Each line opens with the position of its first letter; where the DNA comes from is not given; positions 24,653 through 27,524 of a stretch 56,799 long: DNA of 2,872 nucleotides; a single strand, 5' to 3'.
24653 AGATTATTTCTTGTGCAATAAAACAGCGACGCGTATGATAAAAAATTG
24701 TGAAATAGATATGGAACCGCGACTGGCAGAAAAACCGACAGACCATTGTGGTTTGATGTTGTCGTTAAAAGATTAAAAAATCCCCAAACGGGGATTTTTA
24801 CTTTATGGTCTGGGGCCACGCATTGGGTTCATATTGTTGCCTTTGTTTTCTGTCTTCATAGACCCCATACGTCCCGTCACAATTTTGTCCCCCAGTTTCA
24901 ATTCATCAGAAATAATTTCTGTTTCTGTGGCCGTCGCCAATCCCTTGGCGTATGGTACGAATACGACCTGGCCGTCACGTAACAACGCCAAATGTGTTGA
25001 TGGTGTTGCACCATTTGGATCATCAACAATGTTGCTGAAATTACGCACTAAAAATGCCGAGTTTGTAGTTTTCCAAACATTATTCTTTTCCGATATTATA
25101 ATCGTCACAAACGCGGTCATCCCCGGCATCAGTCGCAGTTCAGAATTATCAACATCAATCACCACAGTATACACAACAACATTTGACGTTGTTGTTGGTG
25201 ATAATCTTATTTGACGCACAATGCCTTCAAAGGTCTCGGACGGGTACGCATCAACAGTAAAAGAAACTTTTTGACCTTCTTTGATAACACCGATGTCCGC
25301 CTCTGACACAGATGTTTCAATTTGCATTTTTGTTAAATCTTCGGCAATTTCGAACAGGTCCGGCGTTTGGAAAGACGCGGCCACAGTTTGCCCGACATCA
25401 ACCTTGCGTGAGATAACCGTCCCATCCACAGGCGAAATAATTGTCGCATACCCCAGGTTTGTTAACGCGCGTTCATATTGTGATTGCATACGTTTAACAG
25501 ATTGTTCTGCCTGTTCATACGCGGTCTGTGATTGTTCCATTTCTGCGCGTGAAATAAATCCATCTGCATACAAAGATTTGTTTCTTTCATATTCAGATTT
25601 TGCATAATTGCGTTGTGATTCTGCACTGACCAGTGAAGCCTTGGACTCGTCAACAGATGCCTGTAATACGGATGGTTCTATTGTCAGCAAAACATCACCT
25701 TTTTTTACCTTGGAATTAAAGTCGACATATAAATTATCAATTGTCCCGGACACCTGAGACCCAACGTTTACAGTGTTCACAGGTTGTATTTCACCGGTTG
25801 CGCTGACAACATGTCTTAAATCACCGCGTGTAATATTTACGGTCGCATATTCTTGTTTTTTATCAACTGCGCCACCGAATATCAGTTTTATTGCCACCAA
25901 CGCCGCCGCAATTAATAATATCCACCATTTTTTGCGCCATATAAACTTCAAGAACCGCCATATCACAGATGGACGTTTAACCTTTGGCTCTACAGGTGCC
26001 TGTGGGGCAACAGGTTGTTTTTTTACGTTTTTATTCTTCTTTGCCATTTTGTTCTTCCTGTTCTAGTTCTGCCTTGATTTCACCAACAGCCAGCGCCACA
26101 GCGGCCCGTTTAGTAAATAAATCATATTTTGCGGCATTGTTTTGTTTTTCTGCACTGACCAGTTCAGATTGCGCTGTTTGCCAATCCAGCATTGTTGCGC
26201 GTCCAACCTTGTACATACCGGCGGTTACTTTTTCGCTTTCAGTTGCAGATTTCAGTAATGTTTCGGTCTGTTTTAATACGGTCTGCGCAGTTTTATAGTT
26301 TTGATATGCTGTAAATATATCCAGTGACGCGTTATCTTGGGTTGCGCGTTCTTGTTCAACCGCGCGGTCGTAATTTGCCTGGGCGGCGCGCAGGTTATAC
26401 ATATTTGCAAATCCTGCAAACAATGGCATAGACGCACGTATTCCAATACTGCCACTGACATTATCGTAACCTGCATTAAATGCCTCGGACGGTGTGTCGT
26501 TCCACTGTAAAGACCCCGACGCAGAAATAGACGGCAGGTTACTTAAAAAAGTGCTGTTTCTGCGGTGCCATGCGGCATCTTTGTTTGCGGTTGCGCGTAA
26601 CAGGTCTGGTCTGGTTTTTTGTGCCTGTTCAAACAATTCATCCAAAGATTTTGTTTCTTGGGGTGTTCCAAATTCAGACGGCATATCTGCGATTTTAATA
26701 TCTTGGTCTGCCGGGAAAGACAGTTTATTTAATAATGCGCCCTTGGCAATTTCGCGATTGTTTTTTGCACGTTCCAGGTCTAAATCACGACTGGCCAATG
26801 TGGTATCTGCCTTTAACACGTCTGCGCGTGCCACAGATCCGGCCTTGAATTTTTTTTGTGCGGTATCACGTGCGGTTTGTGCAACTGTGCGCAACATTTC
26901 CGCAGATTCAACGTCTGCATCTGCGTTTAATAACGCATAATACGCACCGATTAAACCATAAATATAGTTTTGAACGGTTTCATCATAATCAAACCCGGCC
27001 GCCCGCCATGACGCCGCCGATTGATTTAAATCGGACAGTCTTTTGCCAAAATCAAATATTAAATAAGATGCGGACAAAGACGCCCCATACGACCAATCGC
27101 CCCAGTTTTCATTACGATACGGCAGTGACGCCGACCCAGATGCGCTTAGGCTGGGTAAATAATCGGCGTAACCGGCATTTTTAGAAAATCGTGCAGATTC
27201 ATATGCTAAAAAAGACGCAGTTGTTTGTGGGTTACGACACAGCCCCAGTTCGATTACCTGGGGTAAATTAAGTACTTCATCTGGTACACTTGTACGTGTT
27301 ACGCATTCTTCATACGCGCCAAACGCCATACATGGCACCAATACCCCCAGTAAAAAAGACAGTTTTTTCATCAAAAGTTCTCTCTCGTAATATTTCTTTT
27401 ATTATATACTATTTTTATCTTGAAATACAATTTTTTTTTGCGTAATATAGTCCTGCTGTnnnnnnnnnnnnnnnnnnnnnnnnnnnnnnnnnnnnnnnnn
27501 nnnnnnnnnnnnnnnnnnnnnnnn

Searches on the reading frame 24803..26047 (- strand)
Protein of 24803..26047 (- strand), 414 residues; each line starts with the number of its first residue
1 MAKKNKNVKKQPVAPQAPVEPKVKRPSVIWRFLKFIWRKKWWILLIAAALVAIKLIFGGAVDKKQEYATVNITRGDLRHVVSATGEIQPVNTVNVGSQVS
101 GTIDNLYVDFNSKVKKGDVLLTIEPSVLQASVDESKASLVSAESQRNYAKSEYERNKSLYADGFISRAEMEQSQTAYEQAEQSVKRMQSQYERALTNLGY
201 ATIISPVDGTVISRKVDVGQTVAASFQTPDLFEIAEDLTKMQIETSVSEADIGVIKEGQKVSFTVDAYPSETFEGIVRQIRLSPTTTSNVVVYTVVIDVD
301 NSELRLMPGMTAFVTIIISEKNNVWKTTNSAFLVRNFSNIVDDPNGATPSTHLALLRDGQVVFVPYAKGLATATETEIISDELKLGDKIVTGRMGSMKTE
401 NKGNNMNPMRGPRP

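Call 45: search_protein_families(library=ncbifam, proteins=[window:24803-26047:-], max_evalue=1e-25)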
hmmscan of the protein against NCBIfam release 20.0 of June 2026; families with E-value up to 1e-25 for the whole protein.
window:24803-26047:- (414 aa): 3 families
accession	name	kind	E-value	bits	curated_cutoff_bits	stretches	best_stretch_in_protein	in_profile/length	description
TIGR01730.1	RND_mfp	subfamily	3.4e-50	170.8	94.9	1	71-391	5-307/322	efflux RND transporter periplasmic adaptor subunit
NF008606.0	PRK11578.1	equivalog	4.2e-50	170.9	342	1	39-396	8-367/371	macrolide transporter subunit MacA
TIGR00999.1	8a0102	subfamily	4.6e-30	104.7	319.3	1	113-321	3-206/271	CzcB/NccB family metal efflux transporter periplasmic adaptor subunit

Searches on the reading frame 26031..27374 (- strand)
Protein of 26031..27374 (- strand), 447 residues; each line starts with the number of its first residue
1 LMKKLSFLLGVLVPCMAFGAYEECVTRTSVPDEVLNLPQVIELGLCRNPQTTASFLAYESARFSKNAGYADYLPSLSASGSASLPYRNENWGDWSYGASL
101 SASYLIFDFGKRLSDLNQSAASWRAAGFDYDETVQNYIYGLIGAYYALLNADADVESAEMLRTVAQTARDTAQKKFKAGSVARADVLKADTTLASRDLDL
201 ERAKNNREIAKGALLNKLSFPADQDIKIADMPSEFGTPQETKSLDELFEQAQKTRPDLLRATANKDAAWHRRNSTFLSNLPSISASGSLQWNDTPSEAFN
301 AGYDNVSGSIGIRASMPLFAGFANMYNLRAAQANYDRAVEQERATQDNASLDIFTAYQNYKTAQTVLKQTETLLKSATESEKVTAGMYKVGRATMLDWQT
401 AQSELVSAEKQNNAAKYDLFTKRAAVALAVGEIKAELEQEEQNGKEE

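Call 43: search_protein_families(library=ncbifam, proteins=[window:26031-27374:-], max_evalue=0.00001)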
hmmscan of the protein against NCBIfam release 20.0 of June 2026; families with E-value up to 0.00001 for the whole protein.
window:26031-27374:- (447 aa): 6 families
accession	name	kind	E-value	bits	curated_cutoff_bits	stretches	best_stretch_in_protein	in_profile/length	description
TIGR01844.1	type_I_sec_TolC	subfamily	1.8e-44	152.4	225.15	1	35-437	3-404/414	TolC family outer membrane protein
TIGR01845.1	outer_NodT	subfamily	2.1e-21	76.3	210.05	1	37-431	59-458/460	efflux transporter outer membrane subunit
NF007002.0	PRK09465.1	equivalog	4.4e-21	75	495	1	34-434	23-427/460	outer membrane channel protein TolC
NF047721.1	ToxDrgExpTdeA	equivalog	2.4e-14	53.1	550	1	36-430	58-449/455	toxin/drug exporter TdeA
NF052390.1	efflux_OMP_AbuO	equivalog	6.5e-11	41.6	700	1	135-434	138-434/447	multidrug efflux outer membrane protein AbuO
NF033143.1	efflux_OM_AdeK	equivalog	4.1e-07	29.1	900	0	248-431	68-250/480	multidrug efflux RND transporter AdeIJK outer membrane channel subunit AdeK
